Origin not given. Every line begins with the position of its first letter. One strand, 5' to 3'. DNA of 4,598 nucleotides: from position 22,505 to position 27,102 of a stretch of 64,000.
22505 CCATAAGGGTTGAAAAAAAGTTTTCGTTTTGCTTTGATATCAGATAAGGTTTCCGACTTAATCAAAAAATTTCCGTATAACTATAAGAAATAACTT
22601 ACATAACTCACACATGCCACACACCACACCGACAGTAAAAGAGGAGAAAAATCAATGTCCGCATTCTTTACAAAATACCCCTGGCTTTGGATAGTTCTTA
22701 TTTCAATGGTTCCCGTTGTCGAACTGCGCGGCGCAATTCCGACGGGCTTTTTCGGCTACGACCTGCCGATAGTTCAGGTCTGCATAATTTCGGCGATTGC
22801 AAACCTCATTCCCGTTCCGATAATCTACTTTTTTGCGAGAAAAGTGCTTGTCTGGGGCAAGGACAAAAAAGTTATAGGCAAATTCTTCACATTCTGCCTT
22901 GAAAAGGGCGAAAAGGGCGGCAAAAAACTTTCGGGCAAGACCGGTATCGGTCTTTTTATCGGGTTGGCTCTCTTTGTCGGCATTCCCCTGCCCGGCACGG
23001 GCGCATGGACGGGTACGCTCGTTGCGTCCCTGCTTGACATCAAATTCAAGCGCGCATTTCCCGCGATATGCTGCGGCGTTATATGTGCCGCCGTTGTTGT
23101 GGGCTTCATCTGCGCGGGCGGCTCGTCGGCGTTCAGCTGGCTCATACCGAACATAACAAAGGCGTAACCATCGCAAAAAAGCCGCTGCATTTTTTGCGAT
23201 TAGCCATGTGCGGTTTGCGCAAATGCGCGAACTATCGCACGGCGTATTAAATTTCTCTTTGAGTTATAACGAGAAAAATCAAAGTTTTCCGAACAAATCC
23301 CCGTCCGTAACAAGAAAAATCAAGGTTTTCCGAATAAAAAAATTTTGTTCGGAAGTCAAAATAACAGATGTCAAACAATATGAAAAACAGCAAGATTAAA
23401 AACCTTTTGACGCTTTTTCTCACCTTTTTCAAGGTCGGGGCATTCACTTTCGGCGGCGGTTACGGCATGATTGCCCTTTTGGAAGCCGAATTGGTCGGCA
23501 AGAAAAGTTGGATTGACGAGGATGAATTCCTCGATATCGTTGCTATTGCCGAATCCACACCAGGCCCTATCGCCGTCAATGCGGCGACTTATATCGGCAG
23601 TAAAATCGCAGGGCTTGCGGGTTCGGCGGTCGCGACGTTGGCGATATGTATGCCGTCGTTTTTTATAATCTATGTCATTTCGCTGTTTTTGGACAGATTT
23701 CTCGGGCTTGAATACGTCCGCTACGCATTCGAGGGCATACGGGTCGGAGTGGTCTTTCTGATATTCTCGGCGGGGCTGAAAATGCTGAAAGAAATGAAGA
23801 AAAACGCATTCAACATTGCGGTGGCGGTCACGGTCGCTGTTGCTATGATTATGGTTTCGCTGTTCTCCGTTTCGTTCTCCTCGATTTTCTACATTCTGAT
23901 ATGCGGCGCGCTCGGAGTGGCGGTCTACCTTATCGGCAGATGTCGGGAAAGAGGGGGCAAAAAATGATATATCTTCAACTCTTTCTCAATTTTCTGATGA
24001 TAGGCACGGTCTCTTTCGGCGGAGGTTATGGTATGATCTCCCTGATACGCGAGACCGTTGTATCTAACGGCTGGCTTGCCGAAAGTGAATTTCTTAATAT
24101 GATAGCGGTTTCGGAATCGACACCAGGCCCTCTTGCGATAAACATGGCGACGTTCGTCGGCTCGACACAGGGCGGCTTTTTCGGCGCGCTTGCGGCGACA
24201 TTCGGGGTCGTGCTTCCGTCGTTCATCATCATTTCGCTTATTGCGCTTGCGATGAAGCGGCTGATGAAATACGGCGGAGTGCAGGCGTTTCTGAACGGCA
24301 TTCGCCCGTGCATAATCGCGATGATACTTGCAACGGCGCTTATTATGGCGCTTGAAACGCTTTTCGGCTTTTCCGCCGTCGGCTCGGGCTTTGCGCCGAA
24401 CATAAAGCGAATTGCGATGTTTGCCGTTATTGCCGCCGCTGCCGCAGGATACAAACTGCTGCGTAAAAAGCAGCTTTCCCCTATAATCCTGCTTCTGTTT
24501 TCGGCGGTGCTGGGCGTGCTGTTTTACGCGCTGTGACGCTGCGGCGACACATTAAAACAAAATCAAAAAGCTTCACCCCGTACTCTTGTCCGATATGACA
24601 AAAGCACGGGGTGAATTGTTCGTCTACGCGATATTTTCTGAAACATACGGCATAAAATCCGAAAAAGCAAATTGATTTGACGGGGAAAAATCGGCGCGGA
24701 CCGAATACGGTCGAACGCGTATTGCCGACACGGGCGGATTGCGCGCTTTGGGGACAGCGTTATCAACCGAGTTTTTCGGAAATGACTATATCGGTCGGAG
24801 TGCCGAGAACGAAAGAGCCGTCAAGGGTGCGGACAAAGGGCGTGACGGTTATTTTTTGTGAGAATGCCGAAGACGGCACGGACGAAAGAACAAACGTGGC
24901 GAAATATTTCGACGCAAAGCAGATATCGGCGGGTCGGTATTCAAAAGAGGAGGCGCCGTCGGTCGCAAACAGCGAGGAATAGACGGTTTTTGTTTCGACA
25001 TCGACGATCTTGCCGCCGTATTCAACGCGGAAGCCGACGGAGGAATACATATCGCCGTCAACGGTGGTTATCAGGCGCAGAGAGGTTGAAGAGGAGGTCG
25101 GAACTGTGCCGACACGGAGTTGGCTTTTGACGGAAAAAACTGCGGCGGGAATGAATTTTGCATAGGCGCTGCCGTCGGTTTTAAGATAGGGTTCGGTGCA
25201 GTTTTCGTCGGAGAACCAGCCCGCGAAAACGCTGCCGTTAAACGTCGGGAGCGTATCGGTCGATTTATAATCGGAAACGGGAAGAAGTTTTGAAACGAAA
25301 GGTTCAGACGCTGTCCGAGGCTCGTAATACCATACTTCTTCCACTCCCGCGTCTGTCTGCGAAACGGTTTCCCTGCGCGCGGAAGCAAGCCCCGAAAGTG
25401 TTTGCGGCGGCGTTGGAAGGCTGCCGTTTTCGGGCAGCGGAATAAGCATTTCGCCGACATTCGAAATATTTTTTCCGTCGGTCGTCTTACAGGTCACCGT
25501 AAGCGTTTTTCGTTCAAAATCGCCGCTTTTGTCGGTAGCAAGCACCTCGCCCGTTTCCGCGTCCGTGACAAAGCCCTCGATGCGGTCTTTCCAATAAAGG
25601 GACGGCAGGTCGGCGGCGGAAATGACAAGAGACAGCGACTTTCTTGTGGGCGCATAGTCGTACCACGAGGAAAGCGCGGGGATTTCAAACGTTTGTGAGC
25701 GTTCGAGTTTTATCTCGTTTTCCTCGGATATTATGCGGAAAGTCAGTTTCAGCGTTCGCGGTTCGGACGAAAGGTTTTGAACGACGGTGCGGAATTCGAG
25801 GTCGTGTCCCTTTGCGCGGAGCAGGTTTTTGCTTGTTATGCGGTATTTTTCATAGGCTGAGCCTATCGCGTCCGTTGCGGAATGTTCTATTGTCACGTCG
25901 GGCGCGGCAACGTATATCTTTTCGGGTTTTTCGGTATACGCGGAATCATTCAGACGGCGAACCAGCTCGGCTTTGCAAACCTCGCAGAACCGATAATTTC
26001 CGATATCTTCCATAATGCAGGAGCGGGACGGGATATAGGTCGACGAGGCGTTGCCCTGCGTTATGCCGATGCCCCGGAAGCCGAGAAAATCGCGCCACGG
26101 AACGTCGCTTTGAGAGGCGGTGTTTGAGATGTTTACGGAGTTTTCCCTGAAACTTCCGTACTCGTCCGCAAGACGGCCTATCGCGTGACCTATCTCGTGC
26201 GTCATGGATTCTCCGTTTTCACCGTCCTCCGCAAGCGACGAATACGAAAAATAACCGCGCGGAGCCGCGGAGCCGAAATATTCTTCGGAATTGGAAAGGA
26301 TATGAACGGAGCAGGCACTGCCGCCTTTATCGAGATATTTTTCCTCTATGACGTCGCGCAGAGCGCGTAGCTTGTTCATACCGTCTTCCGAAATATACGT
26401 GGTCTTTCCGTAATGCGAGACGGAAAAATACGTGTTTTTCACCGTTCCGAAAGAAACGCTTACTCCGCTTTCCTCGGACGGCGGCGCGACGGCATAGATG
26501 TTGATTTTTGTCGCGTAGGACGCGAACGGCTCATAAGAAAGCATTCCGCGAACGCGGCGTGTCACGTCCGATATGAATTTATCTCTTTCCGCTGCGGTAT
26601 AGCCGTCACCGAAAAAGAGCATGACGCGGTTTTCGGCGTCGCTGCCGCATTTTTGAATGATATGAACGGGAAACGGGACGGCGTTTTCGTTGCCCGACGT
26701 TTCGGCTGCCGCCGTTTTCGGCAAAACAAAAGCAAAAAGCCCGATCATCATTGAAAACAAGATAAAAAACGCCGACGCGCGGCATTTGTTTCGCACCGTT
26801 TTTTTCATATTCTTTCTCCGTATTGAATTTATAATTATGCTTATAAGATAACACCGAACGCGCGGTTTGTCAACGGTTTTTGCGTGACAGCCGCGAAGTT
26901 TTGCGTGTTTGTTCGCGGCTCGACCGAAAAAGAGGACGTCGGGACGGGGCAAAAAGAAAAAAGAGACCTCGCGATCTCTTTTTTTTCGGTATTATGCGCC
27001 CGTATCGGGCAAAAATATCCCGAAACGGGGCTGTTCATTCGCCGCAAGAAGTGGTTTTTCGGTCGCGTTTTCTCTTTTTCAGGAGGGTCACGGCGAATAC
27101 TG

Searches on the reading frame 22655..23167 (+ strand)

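Call 50: search_protein_families(library=pfam, proteins=[window:22655-23167:+], max_evalue=0.00001)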
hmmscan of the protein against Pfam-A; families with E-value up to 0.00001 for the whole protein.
window:22655-23167:+ (170 aa): 1 family
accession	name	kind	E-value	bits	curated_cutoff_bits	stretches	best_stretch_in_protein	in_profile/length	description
PF06695.16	Sm_multidrug_ex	-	1.4e-39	135.9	30.7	1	23-148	1-121/121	Putative small multi-drug export protein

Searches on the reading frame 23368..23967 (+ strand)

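Call 50: search_protein_families(library=pfam, proteins=[window:23368-23967:+], max_evalue=0.00001)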
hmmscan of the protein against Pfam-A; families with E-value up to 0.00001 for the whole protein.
window:23368-23967:+ (199 aa): 1 family
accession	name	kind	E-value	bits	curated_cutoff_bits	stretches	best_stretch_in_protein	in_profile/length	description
PF02417.20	Chromate_transp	-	1.9e-50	171.6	28.6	1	14-184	1-166/166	Chromate transporter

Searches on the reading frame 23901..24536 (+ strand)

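Call 50: search_protein_families(library=pfam, proteins=[window:23901-24536:+], max_evalue=0.00001)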
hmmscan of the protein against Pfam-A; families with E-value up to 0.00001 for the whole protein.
window:23901-24536:+ (211 aa): 1 family
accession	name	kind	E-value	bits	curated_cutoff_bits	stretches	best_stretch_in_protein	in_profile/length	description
PF02417.20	Chromate_transp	-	1.2e-44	152.7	28.6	1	25-206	1-166/166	Chromate transporter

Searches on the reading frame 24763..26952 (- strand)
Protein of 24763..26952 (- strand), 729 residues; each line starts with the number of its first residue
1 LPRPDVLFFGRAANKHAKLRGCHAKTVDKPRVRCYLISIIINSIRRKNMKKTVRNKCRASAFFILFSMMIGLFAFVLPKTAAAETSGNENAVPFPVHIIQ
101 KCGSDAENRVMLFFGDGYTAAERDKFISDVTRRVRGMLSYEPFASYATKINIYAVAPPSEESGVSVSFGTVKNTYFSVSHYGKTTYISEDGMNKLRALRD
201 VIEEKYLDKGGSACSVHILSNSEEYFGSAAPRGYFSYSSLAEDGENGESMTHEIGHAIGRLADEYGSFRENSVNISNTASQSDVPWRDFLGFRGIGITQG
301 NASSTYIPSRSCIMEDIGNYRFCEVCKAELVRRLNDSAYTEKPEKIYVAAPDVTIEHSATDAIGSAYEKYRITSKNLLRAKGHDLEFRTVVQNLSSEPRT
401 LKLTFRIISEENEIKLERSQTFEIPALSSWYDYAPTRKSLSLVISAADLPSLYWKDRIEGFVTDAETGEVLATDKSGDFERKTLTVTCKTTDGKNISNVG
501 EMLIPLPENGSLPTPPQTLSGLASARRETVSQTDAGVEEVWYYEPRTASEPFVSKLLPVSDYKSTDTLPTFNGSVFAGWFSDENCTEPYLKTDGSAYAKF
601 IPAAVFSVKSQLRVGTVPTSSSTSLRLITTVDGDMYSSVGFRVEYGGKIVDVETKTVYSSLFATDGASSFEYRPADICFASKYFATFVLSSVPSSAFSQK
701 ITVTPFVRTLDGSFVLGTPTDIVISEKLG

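Call 8: search_protein_families(library=pfam, proteins=[window:24763-26952:-], max_evalue=0.001)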
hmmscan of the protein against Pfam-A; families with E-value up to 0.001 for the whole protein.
window:24763-26952:- (729 aa): 1 family
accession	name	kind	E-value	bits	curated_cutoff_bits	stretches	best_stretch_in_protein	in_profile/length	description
PF09471.16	Peptidase_M64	-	3.2e-27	95.9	26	1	99-267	3-163/302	IgA Peptidase M64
